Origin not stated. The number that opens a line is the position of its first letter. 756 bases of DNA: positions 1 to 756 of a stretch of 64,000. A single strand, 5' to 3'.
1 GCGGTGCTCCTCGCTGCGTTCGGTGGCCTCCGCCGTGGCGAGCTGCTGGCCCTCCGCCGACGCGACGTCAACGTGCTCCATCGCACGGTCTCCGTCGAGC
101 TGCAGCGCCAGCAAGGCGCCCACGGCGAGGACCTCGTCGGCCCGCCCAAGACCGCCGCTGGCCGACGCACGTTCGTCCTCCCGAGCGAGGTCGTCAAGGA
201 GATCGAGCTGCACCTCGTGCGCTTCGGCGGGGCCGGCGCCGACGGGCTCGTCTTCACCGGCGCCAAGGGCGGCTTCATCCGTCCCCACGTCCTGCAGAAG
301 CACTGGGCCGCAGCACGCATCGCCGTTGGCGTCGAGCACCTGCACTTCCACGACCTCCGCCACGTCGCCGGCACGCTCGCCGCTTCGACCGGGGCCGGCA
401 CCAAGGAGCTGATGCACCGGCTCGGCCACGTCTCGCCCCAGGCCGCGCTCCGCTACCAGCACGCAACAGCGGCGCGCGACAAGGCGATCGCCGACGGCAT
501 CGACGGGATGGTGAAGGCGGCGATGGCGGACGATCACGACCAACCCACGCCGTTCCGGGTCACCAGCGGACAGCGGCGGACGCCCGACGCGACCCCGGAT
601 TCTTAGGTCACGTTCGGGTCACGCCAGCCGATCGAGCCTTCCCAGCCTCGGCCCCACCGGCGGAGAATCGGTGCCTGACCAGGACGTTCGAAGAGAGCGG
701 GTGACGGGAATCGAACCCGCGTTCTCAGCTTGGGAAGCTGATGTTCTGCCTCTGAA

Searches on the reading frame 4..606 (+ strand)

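Call 48: search_protein_families(library=pfam, proteins=[window:4-606:+], max_evalue=0.001)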
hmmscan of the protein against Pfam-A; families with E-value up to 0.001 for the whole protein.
window:4-606:+ (200 aa): 1 family
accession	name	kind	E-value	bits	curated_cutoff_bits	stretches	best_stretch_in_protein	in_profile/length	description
PF00589.27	Phage_integrase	-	8.4e-15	55.4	27.1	1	2-156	29-170/172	Phage integrase family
